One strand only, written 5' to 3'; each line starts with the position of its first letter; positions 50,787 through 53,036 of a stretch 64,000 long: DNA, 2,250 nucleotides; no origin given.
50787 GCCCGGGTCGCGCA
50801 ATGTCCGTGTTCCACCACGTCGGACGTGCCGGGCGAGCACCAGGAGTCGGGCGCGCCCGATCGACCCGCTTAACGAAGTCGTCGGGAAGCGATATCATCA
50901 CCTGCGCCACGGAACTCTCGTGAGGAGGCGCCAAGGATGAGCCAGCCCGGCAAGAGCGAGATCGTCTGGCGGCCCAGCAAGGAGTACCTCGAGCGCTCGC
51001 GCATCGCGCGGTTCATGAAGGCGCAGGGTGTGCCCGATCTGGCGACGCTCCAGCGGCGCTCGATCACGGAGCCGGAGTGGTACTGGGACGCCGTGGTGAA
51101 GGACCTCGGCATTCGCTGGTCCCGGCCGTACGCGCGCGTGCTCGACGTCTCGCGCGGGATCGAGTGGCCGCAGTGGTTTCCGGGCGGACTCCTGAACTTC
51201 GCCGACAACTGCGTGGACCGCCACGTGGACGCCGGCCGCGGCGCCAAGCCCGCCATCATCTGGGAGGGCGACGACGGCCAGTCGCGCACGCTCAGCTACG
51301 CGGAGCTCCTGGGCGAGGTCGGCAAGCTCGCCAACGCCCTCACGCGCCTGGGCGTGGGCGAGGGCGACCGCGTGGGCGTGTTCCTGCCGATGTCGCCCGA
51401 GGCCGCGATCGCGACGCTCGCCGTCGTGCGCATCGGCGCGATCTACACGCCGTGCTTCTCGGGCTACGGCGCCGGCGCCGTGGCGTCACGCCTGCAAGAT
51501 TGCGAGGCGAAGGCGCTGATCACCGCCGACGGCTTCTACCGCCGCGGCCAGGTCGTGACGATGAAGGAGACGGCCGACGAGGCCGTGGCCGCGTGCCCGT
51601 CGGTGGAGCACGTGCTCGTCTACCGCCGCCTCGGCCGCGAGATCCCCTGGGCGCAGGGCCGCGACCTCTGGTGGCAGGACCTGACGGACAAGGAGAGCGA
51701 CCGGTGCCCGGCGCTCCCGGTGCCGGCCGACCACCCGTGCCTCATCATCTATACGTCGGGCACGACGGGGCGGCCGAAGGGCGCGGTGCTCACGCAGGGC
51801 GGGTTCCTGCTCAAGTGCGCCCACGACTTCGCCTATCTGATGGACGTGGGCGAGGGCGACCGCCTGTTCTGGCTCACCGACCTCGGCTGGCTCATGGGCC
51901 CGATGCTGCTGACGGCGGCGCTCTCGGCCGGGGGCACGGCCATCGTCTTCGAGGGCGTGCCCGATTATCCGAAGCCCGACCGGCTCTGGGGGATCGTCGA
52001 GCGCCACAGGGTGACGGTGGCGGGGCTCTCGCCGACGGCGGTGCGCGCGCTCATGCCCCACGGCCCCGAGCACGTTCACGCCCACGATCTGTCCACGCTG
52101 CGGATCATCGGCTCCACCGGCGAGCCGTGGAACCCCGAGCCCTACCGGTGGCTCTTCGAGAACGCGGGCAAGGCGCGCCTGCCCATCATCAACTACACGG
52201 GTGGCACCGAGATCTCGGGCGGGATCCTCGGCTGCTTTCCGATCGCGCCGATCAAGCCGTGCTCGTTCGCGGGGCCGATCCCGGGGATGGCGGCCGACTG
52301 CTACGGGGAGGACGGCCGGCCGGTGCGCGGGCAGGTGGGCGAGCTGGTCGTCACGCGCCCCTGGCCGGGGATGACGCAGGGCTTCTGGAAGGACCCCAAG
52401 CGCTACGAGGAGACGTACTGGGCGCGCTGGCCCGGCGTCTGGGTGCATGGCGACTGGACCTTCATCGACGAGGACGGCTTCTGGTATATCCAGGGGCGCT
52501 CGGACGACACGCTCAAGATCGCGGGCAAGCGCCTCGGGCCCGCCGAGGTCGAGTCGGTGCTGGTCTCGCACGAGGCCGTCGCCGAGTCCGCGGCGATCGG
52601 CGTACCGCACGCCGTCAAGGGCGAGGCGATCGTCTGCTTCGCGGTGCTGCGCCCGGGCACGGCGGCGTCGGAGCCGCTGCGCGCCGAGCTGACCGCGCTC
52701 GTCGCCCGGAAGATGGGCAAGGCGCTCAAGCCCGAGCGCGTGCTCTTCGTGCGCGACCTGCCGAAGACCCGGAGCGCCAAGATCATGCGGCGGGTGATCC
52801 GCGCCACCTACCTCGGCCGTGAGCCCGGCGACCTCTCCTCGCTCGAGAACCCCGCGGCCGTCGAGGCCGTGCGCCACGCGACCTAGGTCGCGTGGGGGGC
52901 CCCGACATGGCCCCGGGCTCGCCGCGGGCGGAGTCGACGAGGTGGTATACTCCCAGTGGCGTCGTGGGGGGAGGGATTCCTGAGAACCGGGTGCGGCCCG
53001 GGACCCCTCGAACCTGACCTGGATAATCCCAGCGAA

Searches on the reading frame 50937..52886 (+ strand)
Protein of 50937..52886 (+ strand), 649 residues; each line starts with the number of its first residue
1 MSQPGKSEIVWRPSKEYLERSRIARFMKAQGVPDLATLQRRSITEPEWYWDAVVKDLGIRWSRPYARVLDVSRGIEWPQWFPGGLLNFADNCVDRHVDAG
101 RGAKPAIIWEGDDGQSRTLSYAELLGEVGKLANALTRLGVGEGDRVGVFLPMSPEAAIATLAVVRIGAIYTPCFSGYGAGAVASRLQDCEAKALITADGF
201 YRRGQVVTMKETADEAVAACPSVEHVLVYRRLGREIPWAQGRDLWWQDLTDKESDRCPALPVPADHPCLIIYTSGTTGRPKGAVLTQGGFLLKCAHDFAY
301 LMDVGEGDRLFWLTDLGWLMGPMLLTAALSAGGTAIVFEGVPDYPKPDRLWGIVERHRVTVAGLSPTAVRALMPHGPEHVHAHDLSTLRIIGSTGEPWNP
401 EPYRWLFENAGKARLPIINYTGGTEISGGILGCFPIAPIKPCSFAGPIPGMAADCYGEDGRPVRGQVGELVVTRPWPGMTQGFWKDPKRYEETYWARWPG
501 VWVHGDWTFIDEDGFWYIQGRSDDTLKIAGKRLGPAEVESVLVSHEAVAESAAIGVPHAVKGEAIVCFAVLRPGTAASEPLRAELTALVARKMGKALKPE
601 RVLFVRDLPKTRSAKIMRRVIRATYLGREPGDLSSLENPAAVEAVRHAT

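Call 70: search_protein_families(library=pfam, proteins=[window:50937-52886:+], max_evalue=0.00001)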
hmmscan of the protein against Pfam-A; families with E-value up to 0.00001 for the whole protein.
window:50937-52886:+ (649 aa): 3 families
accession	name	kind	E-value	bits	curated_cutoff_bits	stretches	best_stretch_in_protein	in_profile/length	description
PF00501.34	AMP-binding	-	4.4e-75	253.3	29.9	1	99-484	6-384/384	AMP-binding enzyme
PF13193.12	AMP-binding_C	-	2e-23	83.6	24.5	1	537-615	1-76/76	AMP-binding enzyme C-terminal domain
PF16177.11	ACAS_N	-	2.7e-15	56.3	27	1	37-92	3-55/55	Acetyl-coenzyme A synthetase N-terminus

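Call 101: find_homologous_proteins(query=window:50937-52886:+, max_evalue=1e-50)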
Query window:50937-52886:+ (649 aa): 7993 proteins with E <= 1e-50 among 8000 candidates; the best 120 are listed.
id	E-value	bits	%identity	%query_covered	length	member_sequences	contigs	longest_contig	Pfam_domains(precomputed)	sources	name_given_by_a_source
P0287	0.0e+0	1515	100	100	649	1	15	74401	PF16177.12,PF00501.35,PF13193.13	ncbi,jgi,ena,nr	ncbi:MAG: AMP-dependent synthetase [Candidatus Rokubacteria bacterium RIFCSPLOWO2_12_FULL_73_47]|nr:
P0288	0.0e+0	1515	100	100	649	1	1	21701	PF16177.12,PF00501.35,PF13193.13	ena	-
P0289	0.0e+0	1514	100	100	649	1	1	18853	PF16177.12,PF00501.35,PF13193.13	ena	-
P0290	0.0e+0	1513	100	100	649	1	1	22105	PF16177.12,PF00501.35,PF13193.13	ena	-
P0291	0.0e+0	1511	100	100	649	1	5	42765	PF16177.12,PF00501.35,PF13193.13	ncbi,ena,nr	ncbi:MAG: AMP-dependent synthetase [Candidatus Rokubacteria bacterium RIFCSPHIGHO2_02_FULL_73_26]|nr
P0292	0.0e+0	1509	99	100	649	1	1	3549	PF16177.12,PF00501.35,PF13193.13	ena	-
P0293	0.0e+0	1412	92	100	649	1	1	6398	PF16177.12,PF00501.35,PF13193.13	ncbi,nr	ncbi:MAG: acetate--CoA ligase [Candidatus Rokubacteria bacterium]|nr:acetate--CoA ligase [Candidatus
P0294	0.0e+0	1382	89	100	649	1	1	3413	PF16177.12,PF00501.35,PF13193.13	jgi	jgi:acetyl-CoA synthetase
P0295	0.0e+0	1380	90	100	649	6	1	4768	PF16177.12,PF00501.35,PF13193.13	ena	-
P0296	0.0e+0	1378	90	100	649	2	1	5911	PF16177.12,PF00501.35,PF13193.13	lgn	-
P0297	0.0e+0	1373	90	100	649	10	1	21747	PF16177.12,PF00501.35,PF13193.13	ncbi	-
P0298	0.0e+0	1370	90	100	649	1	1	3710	PF16177.12,PF00501.35,PF13193.13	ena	-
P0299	0.0e+0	1367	89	100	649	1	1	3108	PF16177.12,PF00501.35,PF13193.13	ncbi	-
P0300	0.0e+0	1363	89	100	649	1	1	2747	PF16177.12,PF00501.35,PF13193.13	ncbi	-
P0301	0.0e+0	1360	87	100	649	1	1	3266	PF16177.12,PF00501.35,PF13193.13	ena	-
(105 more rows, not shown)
